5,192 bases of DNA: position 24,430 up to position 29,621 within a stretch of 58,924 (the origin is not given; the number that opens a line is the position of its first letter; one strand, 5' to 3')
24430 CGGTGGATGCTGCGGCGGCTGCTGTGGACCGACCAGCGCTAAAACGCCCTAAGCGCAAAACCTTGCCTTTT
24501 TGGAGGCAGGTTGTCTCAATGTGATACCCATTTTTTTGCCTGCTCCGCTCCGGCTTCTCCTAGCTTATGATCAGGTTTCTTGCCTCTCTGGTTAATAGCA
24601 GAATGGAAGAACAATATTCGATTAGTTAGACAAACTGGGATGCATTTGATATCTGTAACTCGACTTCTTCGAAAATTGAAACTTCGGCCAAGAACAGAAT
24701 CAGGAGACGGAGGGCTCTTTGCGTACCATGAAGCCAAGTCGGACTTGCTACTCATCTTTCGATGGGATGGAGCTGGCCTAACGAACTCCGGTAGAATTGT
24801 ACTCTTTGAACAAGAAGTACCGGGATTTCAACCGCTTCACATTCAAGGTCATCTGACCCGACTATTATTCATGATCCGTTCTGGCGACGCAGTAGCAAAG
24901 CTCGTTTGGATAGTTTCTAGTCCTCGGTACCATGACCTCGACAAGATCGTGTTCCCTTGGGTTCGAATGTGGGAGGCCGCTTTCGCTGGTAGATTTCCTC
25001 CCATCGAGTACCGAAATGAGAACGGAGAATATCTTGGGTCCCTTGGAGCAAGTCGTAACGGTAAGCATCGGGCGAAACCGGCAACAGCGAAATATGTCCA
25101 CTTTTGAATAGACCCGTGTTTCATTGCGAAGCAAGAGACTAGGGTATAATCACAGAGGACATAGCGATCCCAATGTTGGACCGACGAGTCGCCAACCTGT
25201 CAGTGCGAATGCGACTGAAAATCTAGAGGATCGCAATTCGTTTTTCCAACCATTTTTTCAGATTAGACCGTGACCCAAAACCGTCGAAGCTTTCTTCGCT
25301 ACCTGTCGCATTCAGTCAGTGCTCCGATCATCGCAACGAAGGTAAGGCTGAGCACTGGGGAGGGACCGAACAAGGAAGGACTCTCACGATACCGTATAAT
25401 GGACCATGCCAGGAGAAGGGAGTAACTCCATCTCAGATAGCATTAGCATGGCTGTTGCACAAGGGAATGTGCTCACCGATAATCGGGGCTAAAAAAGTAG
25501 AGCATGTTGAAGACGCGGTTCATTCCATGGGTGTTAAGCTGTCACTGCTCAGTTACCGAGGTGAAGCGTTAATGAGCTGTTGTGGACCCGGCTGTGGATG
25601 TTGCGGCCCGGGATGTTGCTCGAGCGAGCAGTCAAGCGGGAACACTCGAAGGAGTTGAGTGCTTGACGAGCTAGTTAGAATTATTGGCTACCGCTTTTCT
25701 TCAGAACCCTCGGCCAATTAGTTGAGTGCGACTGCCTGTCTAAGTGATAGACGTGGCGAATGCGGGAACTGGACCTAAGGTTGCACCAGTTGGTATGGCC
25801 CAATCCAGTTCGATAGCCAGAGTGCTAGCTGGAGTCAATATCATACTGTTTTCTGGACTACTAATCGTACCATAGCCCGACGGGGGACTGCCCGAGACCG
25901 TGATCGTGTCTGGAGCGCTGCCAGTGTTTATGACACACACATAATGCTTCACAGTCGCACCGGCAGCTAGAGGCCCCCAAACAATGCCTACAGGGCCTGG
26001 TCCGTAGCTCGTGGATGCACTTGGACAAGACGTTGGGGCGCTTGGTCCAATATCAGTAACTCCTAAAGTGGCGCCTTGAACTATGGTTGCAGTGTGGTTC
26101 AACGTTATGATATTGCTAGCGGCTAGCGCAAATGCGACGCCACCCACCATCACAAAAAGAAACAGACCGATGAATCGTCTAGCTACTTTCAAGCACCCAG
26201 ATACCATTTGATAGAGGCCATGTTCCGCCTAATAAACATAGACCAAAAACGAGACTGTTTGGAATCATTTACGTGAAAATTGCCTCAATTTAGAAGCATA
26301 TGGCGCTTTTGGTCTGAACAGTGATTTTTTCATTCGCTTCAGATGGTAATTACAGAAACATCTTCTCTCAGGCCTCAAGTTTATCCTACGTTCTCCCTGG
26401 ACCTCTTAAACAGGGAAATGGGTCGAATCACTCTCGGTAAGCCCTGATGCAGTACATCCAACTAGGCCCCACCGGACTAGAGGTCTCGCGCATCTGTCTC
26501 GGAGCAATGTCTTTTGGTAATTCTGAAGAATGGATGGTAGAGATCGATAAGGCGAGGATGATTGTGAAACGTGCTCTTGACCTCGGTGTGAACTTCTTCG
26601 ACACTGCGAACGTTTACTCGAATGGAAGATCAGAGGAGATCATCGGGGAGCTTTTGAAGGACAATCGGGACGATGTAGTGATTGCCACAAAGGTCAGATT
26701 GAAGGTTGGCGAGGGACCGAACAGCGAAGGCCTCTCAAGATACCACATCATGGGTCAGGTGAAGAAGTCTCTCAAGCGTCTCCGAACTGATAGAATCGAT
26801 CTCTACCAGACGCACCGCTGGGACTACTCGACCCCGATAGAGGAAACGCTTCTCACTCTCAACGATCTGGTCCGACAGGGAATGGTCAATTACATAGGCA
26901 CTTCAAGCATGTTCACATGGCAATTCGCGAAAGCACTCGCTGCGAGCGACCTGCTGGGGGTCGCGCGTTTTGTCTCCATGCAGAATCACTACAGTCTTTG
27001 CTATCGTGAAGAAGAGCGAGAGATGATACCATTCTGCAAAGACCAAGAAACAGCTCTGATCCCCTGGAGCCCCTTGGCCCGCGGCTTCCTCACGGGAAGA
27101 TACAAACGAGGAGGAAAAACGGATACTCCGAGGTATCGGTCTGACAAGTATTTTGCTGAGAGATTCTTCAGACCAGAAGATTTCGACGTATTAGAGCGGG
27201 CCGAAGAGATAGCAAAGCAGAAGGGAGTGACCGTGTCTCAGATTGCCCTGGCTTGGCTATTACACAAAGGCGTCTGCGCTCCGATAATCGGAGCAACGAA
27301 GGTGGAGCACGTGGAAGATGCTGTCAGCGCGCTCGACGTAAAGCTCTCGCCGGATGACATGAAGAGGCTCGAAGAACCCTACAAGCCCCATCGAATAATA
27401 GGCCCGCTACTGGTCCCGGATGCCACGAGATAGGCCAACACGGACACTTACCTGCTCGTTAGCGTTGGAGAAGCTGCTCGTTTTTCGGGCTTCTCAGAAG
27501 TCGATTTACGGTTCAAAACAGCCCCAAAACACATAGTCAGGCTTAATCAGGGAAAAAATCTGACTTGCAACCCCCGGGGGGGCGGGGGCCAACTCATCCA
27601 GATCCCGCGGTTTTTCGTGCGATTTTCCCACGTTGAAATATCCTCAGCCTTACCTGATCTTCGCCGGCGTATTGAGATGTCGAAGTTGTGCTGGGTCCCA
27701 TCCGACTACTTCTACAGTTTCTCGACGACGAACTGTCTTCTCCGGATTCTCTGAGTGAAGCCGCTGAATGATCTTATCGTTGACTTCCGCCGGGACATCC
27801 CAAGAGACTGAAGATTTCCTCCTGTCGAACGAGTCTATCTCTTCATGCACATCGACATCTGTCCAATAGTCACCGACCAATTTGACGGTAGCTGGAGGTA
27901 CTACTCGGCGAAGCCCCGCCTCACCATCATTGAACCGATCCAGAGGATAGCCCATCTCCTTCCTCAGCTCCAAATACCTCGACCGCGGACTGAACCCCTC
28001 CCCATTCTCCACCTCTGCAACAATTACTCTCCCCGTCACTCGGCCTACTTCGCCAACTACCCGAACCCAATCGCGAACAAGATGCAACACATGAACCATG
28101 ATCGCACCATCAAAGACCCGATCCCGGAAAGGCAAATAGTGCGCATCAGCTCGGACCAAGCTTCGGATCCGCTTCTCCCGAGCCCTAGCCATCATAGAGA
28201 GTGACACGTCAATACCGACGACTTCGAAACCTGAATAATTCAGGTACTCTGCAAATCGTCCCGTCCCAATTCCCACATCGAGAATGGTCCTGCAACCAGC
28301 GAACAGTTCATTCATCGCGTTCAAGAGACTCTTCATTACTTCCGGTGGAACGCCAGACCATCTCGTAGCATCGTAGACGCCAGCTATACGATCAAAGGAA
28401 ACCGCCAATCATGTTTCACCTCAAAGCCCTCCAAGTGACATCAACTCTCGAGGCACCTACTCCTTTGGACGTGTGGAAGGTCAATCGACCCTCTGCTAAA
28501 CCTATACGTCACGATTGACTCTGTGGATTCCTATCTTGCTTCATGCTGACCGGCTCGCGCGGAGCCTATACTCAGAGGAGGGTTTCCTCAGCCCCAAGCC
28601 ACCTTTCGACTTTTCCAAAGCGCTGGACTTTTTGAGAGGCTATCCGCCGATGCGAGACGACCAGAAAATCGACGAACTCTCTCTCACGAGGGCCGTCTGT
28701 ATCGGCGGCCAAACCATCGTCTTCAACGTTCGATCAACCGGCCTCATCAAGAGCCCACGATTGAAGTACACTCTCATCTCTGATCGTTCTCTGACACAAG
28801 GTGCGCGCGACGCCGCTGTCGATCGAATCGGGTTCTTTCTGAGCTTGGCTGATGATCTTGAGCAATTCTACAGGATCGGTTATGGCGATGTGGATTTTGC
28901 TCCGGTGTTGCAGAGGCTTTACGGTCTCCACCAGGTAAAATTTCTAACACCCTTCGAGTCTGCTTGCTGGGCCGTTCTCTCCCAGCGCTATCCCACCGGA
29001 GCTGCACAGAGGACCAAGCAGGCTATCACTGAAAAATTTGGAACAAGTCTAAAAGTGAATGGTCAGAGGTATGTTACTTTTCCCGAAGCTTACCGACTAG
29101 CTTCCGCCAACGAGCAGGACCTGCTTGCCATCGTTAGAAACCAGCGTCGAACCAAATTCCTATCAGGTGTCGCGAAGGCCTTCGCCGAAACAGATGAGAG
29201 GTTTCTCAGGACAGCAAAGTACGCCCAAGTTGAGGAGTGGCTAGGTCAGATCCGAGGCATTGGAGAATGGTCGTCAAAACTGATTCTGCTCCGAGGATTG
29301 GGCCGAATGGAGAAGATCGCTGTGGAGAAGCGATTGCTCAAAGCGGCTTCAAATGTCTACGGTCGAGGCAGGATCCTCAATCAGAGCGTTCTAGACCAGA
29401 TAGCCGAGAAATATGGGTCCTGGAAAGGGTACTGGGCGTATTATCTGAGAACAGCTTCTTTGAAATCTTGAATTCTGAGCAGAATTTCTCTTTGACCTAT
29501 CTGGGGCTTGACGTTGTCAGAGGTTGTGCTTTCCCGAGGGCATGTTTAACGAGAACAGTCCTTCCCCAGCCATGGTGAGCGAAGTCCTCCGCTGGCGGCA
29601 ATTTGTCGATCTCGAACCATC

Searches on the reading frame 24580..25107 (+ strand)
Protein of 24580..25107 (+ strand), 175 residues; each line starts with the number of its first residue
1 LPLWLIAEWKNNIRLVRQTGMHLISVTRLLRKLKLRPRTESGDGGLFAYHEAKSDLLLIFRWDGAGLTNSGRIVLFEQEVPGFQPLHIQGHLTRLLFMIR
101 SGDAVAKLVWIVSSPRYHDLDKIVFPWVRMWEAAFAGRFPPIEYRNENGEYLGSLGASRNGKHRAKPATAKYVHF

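Call 3: search_protein_families(library=ncbifam, proteins=[window:24580-25107:+], max_evalue=1)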
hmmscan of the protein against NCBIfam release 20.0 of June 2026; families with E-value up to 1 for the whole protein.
window:24580-25107:+ (175 aa): 1 family
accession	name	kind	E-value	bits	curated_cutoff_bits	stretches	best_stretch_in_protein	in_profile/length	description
TIGR01698.1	PUNP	equivalog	0.11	11.9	302.6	1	72-117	20-60/245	purine-nucleoside phosphorylase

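Call 4: search_protein_families(library=pfam, proteins=[window:24580-25107:+], max_evalue=1)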
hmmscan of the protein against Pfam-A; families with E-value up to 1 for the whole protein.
window:24580-25107:+ (175 aa): 0 families

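Call 79: search_protein_families(library=ncbifam, proteins=[window:24580-25107:+], max_evalue=0.001)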
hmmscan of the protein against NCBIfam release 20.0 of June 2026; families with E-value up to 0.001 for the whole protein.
window:24580-25107:+ (175 aa): 0 families
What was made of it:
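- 24580..25107 (+): ORF175, unknown function. Part of a 1.14-kb segment (about 24405-25547) that most relatives lack. No Pfam or NCBIfam hit (calls 3, 4, 79).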

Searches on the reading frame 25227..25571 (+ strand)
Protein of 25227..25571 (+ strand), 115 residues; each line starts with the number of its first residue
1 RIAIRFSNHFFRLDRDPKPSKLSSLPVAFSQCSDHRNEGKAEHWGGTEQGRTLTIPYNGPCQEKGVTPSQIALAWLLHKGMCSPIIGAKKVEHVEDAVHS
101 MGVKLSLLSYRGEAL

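Call 60: search_protein_families(library=pfam, proteins=[window:25227-25571:+], max_evalue=0.01)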
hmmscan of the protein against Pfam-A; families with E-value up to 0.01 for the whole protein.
window:25227-25571:+ (115 aa): 1 family
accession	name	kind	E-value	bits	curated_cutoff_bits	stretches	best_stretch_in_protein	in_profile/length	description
PF00248.27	Aldo_ket_red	-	3e-08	33.5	24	1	35-106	207-279/291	Aldo/keto reductase family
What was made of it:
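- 25227..25571 (+): Aldo-keto-reductase fragment (pseudogene), open in frame into the second peptide copy. Pfam PF00248, E = 3e-8, covering only model positions 207-279 (call 60).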

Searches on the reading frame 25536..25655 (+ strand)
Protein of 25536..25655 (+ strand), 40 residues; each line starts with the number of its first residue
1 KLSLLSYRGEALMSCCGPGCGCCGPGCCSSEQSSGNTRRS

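Call 24: find_homologous_proteins(query=window:25536-25655:+, max_evalue=10)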
Query window:25536-25655:+ (40 aa): 1 proteins with E <= 10 among 1 candidates.
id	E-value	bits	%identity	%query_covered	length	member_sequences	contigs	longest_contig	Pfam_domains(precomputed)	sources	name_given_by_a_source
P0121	2.9e-5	41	100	55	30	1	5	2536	-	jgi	-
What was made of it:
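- Tried and rejected: A 40-aa window reference found only P0121 (call 24).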

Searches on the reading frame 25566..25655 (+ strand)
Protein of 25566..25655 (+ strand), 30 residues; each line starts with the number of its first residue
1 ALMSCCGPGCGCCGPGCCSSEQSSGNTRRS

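Call 3: search_protein_families(library=ncbifam, proteins=[window:25572-25655:+], max_evalue=1)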
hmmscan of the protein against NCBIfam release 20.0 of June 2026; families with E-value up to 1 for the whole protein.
seq(28 aa): 0 families

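Call 4: search_protein_families(library=pfam, proteins=[window:25572-25655:+], max_evalue=1)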
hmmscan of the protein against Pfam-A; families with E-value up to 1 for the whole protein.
seq(28 aa): 0 families

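Call 55: search_protein_representatives(protein=window:25566-25655:+)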
Query: 30 residues. Proteins with E-value up to 0.001 (for the whole library): 3; up to 1e-10: 0; up to 1e-30: 0. The best 3 are listed.
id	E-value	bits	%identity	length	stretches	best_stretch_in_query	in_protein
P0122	2.5e-09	51.3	100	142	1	1-30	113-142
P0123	3.1e-08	48.1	48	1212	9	5-25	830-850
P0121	3.5e-06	41.9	92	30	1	3-26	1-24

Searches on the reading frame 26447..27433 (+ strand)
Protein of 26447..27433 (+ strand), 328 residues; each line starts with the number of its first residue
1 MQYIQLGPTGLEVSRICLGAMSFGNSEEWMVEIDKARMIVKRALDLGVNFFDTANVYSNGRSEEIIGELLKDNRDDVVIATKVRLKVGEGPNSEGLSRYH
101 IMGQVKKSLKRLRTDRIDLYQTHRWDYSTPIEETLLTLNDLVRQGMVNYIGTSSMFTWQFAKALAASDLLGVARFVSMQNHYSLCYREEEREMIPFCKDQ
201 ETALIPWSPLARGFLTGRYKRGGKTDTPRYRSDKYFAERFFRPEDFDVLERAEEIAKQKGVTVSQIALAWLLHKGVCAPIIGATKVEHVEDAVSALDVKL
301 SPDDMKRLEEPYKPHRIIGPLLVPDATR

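Call 60: search_protein_families(library=pfam, proteins=[window:26447-27433:+], max_evalue=0.01)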
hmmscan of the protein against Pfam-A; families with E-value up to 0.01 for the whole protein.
window:26447-27433:+ (328 aa): 1 family
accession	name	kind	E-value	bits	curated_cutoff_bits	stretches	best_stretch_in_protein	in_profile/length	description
PF00248.27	Aldo_ket_red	-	8.4e-82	274.9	24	1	15-310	1-288/291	Aldo/keto reductase family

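Call 79: search_protein_families(library=ncbifam, proteins=[window:26447-27433:+], max_evalue=0.001)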
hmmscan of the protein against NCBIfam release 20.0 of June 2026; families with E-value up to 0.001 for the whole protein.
window:26447-27433:+ (328 aa): 7 families
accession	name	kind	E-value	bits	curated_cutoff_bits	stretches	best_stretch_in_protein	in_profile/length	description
NF049922.1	MethglyxlRedYdjG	equivalog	1.1e-47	162.6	550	1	1-309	1-318/326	NADH-dependent methylglyoxal reductase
NF007388.0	PRK09912.1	subfamily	2.8e-39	135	448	1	1-307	13-327/346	L-glyceraldehyde 3-phosphate reductase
TIGR01293.1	Kv_beta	subfamily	4e-39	134.5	365.4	1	1-303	1-310/319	voltage-dependent potassium channel subunit beta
NF007912.0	PRK10625.1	equivalog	9e-34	117.4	415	1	1-311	1-337/346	NADP(H)-dependent aldo-keto reductase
NF007695.0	PRK10376.1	subfamily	4.7e-31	108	280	2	10-211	14-216/290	oxidoreductase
NF008377.0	PRK11172.1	equivalog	1.5e-21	76.8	327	2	39-213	21-184/267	2,5-didehydrogluconate reductase DkgB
NF008598.0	PRK11565.1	equivalog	7.5e-13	48.2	425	1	28-213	22-192/275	2,5-didehydrogluconate reductase DkgA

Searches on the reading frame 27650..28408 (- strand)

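Call 60: search_protein_families(library=pfam, proteins=[window:27650-28408:-], max_evalue=0.01)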
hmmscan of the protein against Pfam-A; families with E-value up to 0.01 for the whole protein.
window:27650-28408:- (252 aa): 8 families
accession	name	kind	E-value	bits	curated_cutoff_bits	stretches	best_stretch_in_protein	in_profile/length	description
PF08241.18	Methyltransf_11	-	2.4e-18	67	21.2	1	43-125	1-87/95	Methyltransferase domain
PF13649.12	Methyltransf_25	-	3.1e-15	57.1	27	1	42-125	1-93/97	Methyltransferase domain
PF13489.12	Methyltransf_23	-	6.8e-10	39.4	27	1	39-122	23-105/164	Methyltransferase domain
PF08242.18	Methyltransf_12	-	7.6e-09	36.6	30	1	43-123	1-90/98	Methyltransferase domain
PF07021.18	MetW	-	7.2e-07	29.5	21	1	34-131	9-108/193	Methionine biosynthesis protein MetW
PF13847.12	Methyltransf_31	-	9e-07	29.1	27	1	41-132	6-111/145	Methyltransferase domain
PF01728.25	FtsJ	-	0.0004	20.8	24.1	1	32-99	16-85/181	FtsJ-like methyltransferase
PF01209.24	Ubie_methyltran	-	0.00069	19.5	20.1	1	40-133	49-154/233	ubiE/COQ5 methyltransferase family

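Call 79: search_protein_families(library=ncbifam, proteins=[window:27650-28408:-], max_evalue=0.001)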
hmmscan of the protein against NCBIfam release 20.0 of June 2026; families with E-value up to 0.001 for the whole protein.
window:27650-28408:- (252 aa): 28 families (the best 25 are shown)
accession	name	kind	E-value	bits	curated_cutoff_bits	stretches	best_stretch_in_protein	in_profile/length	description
NF045667.1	MTase_DVU1556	equivalog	4.2e-14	52.5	155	1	39-124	23-110/213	DVU_1556 family methyltransferase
NF001241.0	PRK00216.1-2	equivalog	6.8e-14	52.1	327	1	4-134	16-151/231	demethylmenaquinone methyltransferase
TIGR01934.1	MenG_MenH_UbiE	subfamily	3.5e-11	42.8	158.35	1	39-126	40-137/223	ubiquinone/menaquinone biosynthesis methyltransferase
NF004452.0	PRK05785.1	equivalog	4.9e-10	39.3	207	1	28-130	41-143/228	hypothetical protein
NF001244.0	PRK00216.1-5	equivalog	2e-09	37.1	216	1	5-124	14-144/236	bifunctional demethylmenaquinone methyltransferase/2-methoxy-6-polyprenyl-1,4-benzoquinol methylase UbiE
NF043040.1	corrin_prot_MT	hypoth_equivalog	2.8e-08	33.5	180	1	38-81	41-84/216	corrinoid protein-associated methyltransferase CpaM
NF041537.1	ArsM_AhpD_UU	exception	9.5e-08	31.2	510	1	11-132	45-182/345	arsenite methyltransferase/AhpD domain selenoprotein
NF047649.1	MTase_UXPK_star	exception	2.7e-07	29.9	460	1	39-132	78-183/283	methyltransferase/UXPK-star double selenoprotein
NF040539.1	AST_met_ArsM_2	exception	4e-07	30.1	240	1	37-125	55-155/262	putative arsinothricin biosynthesis methyltransferase ArsM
NF007610.0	PRK10258.1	equivalog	6.5e-07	28.9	342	1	26-124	32-129/251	malonyl-ACP O-methyltransferase BioC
TIGR02021.1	BchM-ChlM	equivalog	7e-07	28.9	158.9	1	24-80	40-96/218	magnesium protoporphyrin IX methyltransferase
TIGR02072.1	BioC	equivalog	1.7e-06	28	184.95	1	20-121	15-120/244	malonyl-ACP O-methyltransferase BioC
NF041255.1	mycofact_MftM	equivalog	1.7e-06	27.5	200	1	35-131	137-240/289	mycofactocin oligosaccharide methyltransferase MftM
NF045825.1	FAmtase_mtf2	equivalog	2.8e-06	26.8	400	1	40-125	60-150/248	fatty-acid O-methyltransferase Mtf2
TIGR02081.1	metW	equivalog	6.8e-06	25.7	189.5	1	38-131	13-108/194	methionine biosynthesis protein MetW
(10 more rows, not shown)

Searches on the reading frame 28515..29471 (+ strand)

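Call 79: search_protein_families(library=ncbifam, proteins=[window:28515-29471:+], max_evalue=0.001)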
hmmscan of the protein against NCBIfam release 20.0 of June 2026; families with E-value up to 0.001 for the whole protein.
window:28515-29471:+ (318 aa): 2 families
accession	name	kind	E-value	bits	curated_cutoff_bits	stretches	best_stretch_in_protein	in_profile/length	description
TIGR00588.1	ogg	subfamily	4.2e-11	42.5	397.85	1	97-292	70-271/310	8-oxoguanine DNA-glycosylase (ogg)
NF007641.0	PRK10308.1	equivalog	9.1e-09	35.3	229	1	27-264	6-230/285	DNA-3-methyladenine glycosylase 2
